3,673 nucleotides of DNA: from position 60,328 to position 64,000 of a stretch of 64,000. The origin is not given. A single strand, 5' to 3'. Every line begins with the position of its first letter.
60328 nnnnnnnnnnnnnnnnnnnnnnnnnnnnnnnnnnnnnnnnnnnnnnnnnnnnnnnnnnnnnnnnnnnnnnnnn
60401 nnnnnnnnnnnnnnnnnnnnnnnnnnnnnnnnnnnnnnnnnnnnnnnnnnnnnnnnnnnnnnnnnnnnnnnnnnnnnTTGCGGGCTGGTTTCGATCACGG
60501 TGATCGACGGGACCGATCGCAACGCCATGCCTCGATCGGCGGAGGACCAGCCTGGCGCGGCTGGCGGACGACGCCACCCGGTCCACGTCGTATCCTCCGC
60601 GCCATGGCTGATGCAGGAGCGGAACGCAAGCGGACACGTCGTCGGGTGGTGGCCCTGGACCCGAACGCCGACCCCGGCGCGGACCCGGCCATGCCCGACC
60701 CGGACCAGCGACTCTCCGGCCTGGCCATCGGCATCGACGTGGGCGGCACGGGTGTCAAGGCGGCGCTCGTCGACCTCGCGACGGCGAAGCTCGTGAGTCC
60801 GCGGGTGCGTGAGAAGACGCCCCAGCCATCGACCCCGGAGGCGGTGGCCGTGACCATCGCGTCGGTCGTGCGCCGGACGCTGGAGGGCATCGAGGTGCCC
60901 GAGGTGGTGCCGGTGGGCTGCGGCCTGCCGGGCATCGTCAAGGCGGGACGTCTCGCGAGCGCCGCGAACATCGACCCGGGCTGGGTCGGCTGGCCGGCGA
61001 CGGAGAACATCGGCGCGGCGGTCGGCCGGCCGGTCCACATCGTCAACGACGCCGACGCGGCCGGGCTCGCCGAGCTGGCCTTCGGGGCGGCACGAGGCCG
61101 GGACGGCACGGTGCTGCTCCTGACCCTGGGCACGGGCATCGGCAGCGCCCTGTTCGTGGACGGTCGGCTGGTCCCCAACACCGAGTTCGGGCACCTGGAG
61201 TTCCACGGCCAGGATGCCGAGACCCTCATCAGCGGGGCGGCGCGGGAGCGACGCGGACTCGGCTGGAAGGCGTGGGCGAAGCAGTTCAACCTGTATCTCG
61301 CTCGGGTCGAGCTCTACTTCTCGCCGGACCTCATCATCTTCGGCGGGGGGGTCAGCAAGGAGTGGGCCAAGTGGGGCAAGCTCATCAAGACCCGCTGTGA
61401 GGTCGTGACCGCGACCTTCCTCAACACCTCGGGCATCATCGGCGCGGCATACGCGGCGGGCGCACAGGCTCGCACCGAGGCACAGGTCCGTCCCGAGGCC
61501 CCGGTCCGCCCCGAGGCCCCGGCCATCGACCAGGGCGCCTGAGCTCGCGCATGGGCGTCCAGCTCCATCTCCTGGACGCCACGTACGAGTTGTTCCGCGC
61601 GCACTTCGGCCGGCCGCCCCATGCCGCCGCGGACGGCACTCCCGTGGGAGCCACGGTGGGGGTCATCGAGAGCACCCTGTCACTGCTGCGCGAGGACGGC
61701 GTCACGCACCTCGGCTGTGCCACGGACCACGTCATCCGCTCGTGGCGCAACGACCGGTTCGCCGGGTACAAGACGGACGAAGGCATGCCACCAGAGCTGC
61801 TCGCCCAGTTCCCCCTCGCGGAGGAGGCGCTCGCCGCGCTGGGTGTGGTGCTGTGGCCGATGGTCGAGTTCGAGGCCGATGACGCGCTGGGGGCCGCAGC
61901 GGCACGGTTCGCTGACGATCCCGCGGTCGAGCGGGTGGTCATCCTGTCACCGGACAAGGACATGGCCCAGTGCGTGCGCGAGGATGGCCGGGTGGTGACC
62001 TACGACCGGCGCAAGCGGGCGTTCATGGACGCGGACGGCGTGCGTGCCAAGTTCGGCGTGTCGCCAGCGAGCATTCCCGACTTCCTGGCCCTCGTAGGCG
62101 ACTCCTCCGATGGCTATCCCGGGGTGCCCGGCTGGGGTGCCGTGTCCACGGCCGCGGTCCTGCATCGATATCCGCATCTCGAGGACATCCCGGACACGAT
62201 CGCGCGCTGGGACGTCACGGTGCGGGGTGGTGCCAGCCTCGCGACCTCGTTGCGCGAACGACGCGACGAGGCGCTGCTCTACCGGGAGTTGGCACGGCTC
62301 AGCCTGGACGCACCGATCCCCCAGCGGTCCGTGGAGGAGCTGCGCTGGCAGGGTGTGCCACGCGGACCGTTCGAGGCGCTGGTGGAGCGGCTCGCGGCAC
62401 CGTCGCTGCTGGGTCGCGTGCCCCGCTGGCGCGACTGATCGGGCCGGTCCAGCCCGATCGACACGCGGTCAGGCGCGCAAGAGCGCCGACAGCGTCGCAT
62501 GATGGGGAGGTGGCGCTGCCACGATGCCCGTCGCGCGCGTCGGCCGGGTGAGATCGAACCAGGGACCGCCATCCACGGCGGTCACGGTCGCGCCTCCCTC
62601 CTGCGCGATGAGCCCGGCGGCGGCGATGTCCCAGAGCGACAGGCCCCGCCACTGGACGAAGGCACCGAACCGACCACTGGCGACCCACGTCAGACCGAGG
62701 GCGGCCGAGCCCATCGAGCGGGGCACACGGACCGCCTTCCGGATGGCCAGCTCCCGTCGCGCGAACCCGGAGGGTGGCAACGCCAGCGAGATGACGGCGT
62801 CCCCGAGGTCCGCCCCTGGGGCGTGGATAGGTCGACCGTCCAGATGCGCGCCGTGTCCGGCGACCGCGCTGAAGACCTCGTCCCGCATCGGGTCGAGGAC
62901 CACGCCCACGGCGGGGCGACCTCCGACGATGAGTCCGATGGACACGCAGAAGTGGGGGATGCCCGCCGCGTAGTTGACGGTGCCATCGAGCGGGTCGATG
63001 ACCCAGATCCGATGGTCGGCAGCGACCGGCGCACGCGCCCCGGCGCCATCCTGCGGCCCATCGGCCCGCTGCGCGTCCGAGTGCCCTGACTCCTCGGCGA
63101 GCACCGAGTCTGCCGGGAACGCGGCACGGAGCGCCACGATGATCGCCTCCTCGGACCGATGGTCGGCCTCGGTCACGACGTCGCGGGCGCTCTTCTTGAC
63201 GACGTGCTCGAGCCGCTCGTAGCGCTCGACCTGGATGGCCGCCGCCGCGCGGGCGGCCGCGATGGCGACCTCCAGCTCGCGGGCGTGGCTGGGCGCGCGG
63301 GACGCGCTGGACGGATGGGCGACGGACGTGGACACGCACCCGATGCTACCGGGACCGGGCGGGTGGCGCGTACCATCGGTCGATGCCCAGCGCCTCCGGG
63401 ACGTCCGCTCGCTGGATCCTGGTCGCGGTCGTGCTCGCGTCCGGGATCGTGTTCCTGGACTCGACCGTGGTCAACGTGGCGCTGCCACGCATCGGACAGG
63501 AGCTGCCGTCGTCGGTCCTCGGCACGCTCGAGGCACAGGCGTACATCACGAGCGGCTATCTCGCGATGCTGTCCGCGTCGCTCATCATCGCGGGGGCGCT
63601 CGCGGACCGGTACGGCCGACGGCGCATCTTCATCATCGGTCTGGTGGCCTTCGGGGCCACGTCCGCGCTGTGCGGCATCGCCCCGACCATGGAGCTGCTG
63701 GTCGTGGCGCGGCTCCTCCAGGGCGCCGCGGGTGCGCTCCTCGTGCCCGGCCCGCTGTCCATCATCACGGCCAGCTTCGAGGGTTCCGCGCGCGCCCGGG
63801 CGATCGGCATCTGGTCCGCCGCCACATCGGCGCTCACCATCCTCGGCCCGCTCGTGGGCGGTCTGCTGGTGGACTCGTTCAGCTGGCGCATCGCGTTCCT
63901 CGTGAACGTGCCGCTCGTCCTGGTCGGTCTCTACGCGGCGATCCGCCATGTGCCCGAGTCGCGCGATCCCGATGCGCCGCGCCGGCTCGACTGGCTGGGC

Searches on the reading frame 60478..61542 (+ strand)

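Call 29: search_protein_families(library=pfam, proteins=[window:60478-61542:+], max_evalue=0.001)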
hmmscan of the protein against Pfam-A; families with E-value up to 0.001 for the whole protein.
window:60478-61542:+ (354 aa): 1 family
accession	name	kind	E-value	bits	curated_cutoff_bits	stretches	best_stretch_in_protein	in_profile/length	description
PF00480.26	ROK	-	4.4e-26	92.5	22.9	1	84-242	2-160/294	ROK family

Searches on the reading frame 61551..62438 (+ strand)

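Call 29: search_protein_families(library=pfam, proteins=[window:61551-62438:+], max_evalue=0.001)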
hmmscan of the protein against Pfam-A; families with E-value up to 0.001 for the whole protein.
window:61551-62438:+ (295 aa): 2 families
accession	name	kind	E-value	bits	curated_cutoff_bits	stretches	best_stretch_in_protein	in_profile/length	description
PF02739.22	5_3_exonuc_N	-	1.1e-31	110.2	34.3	1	5-169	2-164/164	5'-3' exonuclease, N-terminal resolvase-like domain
PF01367.25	5_3_exonuc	-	5e-19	69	40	1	170-268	1-93/97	5'-3' exonuclease, C-terminal SAM fold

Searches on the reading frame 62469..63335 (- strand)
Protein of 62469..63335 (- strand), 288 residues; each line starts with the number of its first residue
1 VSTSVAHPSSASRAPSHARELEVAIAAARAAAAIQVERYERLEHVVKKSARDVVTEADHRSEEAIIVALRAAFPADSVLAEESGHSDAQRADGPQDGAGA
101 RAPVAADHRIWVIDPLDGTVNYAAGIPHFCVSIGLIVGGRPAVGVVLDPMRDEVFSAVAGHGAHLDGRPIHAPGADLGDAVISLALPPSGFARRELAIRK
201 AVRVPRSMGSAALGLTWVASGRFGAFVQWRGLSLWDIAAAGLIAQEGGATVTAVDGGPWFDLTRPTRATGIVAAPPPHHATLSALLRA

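Call 29: search_protein_families(library=pfam, proteins=[window:62469-63335:-], max_evalue=0.001)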
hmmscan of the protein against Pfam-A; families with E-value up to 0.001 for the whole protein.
window:62469-63335:- (288 aa): 1 family
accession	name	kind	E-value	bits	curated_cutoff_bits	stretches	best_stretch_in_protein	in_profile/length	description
PF00459.30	Inositol_P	-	3.2e-55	188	27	1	21-281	6-261/271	Inositol monophosphatase family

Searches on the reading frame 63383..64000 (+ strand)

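Call 29: search_protein_families(library=pfam, proteins=[window:63383-64000:+], max_evalue=0.001)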
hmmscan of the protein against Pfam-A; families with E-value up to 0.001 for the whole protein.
window:63383-64000:+ (206 aa): 6 families
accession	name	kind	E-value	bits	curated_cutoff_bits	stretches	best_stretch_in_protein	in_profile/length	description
PF07690.21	MFS_1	-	4.2e-37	128.3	33.4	1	17-195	2-179/347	Major Facilitator Superfamily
PF00083.30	Sugar_tr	-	3.2e-06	26.8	22.3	1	52-185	48-187/452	Sugar (and other) transporter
PF12832.13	MFS_1_like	-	4.6e-05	23.1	25.2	1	67-173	264-372/373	MFS_1 like family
PF05977.19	MFS_3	-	0.00021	20.3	27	1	68-194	63-194/524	Transmembrane secretion effector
PF06609.19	TRI12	-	0.00024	20.1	23.2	1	31-176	64-203/599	Fungal trichothecene efflux pump (TRI12)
PF05631.20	MFS_5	-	0.00063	19.2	25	1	67-123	83-141/356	Sugar-tranasporters, 12 TM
